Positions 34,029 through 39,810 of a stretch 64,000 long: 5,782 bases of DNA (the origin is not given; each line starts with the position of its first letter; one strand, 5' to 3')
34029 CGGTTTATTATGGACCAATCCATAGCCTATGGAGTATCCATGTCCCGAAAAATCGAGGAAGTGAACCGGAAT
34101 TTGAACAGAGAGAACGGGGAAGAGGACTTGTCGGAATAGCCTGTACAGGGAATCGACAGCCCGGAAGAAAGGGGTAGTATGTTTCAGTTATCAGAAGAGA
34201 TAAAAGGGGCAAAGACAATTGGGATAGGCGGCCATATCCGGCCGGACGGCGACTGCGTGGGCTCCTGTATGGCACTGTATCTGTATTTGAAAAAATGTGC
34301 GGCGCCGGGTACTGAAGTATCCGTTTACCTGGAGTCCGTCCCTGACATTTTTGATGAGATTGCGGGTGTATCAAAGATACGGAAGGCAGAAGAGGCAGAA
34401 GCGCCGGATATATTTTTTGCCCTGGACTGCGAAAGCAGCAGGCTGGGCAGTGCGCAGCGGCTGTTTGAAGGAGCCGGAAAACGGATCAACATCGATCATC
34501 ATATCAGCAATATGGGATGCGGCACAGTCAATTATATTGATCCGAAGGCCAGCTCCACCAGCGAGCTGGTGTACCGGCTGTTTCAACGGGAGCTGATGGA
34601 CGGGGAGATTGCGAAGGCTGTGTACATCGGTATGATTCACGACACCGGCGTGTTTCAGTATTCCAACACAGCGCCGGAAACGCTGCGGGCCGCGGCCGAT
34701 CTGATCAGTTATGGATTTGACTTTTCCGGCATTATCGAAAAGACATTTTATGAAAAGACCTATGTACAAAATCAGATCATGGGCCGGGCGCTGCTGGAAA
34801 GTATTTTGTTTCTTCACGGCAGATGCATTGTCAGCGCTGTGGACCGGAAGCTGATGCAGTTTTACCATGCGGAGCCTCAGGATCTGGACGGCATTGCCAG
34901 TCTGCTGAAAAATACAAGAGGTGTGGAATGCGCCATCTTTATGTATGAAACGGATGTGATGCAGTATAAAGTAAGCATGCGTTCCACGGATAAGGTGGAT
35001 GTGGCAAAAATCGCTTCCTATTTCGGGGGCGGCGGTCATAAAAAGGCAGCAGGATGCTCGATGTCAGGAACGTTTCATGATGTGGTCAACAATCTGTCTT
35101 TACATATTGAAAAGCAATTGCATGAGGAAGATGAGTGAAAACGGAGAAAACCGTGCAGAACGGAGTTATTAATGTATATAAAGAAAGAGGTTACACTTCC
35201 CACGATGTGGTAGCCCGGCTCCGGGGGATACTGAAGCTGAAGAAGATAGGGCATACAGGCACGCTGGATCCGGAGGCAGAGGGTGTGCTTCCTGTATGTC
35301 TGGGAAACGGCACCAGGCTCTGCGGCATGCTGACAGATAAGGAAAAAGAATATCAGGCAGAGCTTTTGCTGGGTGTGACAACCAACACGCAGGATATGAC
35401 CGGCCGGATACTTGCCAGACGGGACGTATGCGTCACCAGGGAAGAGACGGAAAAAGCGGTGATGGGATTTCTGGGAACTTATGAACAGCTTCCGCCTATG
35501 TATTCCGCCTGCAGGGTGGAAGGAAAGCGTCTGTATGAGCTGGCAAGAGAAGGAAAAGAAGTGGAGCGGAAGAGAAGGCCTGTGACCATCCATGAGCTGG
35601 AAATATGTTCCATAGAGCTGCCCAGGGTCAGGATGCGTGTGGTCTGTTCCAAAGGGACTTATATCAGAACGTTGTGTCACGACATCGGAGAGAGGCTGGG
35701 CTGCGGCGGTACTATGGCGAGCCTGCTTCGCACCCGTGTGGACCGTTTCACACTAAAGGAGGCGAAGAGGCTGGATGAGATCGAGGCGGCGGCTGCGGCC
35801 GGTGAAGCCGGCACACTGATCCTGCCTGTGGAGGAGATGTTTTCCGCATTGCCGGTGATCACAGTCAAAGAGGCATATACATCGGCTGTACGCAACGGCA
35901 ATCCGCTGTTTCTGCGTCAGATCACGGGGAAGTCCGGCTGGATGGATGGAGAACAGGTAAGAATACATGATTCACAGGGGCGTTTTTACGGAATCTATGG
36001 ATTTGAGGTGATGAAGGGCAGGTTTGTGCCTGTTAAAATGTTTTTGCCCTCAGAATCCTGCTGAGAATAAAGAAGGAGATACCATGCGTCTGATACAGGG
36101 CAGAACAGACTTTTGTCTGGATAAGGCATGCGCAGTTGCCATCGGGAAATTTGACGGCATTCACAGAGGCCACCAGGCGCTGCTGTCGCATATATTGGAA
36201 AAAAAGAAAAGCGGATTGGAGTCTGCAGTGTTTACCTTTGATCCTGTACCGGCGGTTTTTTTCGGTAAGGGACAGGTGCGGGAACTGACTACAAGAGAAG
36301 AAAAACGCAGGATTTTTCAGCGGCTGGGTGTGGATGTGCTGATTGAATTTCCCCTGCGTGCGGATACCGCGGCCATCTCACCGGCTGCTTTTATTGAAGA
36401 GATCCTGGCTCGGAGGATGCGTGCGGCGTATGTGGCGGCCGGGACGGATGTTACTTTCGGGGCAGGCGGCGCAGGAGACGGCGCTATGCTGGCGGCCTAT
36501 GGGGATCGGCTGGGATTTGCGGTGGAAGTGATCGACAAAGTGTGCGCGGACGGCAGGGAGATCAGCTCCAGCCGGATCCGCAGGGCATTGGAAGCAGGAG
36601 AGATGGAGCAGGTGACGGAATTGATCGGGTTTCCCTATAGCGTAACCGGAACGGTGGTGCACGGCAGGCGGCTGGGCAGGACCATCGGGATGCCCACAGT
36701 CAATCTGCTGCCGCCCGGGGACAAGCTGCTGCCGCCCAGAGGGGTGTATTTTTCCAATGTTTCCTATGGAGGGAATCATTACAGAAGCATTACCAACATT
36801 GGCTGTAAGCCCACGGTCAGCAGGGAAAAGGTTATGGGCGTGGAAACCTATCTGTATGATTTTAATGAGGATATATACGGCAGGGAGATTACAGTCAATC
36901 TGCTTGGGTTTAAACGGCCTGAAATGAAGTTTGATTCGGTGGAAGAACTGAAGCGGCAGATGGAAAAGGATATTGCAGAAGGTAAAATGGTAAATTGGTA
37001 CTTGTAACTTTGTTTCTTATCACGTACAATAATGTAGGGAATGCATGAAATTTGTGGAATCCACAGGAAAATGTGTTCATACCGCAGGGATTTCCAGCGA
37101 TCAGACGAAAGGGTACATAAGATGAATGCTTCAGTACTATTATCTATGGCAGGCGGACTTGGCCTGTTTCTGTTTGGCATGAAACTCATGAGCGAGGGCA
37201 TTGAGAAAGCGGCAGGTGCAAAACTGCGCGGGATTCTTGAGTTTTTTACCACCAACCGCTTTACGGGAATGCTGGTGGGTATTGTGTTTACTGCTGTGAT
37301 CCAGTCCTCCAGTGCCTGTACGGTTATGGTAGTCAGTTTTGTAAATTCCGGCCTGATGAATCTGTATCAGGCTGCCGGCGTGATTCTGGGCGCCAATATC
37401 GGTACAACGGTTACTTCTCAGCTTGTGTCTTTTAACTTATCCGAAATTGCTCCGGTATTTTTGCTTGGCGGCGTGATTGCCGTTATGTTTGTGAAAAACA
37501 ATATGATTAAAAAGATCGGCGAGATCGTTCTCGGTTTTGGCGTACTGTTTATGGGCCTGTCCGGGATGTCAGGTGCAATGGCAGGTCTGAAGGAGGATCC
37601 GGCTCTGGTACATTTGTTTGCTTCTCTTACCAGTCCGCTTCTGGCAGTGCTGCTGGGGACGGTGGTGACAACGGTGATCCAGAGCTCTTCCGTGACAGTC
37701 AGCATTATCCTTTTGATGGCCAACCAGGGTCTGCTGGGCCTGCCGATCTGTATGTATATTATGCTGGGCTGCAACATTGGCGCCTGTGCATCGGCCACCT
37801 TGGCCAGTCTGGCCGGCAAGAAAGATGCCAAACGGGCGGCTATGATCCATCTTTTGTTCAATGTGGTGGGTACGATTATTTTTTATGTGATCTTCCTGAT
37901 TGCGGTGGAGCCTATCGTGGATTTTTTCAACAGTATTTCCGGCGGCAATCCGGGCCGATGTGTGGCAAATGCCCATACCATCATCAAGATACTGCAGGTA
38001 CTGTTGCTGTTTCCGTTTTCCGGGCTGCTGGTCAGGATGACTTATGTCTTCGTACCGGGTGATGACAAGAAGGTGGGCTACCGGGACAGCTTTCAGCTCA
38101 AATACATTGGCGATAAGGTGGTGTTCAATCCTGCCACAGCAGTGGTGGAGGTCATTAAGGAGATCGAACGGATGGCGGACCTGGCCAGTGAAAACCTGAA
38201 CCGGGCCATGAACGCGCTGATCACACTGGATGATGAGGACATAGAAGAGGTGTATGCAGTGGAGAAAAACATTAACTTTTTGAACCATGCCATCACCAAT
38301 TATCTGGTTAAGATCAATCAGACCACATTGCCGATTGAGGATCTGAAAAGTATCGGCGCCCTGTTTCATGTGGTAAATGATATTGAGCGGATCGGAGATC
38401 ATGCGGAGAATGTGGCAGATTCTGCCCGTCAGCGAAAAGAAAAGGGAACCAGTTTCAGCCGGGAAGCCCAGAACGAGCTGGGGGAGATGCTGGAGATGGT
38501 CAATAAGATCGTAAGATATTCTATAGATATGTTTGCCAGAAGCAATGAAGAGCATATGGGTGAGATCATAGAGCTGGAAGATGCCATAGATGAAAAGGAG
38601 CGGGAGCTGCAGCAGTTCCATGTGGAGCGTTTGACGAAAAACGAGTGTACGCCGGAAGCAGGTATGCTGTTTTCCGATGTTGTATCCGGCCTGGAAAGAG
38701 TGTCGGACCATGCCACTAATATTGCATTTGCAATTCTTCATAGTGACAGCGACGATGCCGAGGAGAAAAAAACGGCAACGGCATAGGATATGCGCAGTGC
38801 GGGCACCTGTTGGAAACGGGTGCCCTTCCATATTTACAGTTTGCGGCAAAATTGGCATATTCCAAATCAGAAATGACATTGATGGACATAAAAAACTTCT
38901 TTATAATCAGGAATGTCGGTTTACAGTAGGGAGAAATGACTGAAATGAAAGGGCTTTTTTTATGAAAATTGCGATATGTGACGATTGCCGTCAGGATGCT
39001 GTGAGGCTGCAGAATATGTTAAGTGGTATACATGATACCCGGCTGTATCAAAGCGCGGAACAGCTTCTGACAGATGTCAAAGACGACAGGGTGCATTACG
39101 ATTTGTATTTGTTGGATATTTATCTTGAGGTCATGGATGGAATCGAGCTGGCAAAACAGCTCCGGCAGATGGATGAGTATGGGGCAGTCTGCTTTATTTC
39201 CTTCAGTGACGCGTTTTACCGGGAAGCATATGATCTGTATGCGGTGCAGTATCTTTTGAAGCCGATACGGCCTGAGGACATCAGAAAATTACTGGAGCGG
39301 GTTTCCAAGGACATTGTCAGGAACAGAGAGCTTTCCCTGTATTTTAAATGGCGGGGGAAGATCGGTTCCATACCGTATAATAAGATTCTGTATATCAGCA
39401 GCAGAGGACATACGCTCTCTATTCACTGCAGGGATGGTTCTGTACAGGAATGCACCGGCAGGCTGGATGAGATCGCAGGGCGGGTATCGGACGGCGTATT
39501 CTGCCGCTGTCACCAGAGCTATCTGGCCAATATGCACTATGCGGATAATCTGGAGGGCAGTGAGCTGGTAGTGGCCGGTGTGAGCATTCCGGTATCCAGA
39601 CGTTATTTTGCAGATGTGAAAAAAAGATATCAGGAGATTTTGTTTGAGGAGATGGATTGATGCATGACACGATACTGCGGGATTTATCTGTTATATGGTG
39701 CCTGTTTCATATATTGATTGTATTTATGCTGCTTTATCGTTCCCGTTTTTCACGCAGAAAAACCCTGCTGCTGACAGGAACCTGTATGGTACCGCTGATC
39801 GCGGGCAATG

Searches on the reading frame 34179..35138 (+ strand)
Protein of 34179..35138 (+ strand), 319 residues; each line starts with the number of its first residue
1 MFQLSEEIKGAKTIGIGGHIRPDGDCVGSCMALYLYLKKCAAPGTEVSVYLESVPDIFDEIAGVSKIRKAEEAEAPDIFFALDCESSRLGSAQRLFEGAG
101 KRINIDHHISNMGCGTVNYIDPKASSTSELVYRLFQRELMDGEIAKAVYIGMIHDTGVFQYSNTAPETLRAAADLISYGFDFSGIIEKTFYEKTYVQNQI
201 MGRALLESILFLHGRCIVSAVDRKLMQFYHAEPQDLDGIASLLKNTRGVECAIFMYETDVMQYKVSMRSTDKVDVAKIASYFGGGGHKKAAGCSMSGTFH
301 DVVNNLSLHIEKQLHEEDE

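Call 64: search_protein_families(library=pfam, proteins=[window:34179-35138:+], max_evalue=0.000001)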
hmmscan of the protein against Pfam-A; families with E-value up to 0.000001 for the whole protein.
window:34179-35138:+ (319 aa): 2 families
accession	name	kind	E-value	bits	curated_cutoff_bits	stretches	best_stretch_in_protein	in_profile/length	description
PF01368.27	DHH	-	1.3e-22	80.8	28.1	1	14-152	2-125/125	DHH family, N-terminal domain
PF02272.25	DHHA1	-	4.5e-13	50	25.9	1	229-305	11-91/102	DHHA1 domain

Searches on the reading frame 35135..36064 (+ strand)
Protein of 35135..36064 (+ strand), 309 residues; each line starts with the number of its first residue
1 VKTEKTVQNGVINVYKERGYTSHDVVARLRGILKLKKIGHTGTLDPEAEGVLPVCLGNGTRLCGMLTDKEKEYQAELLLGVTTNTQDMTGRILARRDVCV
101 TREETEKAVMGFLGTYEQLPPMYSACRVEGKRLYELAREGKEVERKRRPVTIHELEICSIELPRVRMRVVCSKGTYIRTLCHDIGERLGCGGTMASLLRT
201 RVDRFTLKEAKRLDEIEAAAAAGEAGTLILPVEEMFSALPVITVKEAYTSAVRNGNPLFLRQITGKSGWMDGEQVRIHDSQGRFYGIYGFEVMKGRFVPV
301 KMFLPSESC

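Call 64: search_protein_families(library=pfam, proteins=[window:35135-36064:+], max_evalue=0.000001)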
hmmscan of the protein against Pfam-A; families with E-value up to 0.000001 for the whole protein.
window:35135-36064:+ (309 aa): 2 families
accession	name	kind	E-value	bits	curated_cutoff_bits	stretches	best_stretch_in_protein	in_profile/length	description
PF01509.24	TruB_N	-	8e-57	192.2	27.3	1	30-177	1-149/149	TruB family pseudouridylate synthase (N terminal domain)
PF16198.10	TruB_C_2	-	2.5e-14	53.6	29.3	1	178-236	1-65/66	tRNA pseudouridylate synthase B C-terminal domain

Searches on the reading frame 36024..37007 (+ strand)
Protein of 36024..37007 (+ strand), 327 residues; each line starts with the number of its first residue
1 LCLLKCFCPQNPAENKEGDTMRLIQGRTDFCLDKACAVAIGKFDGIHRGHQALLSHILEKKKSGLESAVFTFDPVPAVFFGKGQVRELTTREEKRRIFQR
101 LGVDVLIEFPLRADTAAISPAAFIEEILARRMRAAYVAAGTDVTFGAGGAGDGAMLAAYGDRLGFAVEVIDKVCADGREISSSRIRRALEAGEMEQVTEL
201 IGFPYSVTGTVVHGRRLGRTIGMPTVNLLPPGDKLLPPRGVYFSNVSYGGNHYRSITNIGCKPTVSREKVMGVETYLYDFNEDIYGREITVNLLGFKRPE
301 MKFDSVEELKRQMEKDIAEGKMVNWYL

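Call 65: search_protein_families(library=pfam, proteins=[window:36024-37007:+], max_evalue=0.000001)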
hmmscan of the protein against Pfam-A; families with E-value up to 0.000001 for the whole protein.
window:36024-37007:+ (327 aa): 2 families
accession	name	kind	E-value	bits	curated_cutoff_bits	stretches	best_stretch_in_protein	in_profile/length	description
PF06574.18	FAD_syn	-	2.6e-42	144.7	27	1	33-184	5-158/158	FAD synthetase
PF01687.23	Flavokinase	-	1.4e-41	142.1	19.6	1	202-320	2-120/124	Riboflavin kinase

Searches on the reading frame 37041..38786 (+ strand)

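Call 65: search_protein_families(library=pfam, proteins=[window:37041-38786:+], max_evalue=0.000001)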
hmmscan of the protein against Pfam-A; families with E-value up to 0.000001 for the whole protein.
window:37041-38786:+ (581 aa): 2 families
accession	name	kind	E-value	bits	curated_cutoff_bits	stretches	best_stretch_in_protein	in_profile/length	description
PF02690.20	Na_Pi_cotrans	-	1.1e-64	217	29.1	2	42-177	1-136/137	Na+/Pi-cotransporter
PF01895.24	PhoU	-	9.9e-34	116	23.5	2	375-461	1-88/89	PhoU domain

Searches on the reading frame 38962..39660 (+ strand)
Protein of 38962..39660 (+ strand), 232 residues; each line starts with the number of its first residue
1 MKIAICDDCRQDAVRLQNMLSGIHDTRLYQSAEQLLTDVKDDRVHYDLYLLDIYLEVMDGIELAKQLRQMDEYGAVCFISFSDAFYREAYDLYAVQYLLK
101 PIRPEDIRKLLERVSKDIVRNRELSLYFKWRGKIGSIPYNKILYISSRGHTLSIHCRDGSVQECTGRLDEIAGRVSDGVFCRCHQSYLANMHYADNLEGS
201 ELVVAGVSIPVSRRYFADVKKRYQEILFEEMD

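Call 65: search_protein_families(library=pfam, proteins=[window:38962-39660:+], max_evalue=0.000001)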
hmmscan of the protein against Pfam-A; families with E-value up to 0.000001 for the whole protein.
window:38962-39660:+ (232 aa): 2 families
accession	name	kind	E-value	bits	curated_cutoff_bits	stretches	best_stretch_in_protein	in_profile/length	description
PF04397.21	LytTR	-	2.6e-15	56.8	22.6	1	134-222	3-96/98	LytTr DNA-binding domain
PF00072.30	Response_reg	-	7.6e-14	52.3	30.2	1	3-111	1-110/111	Response regulator receiver domain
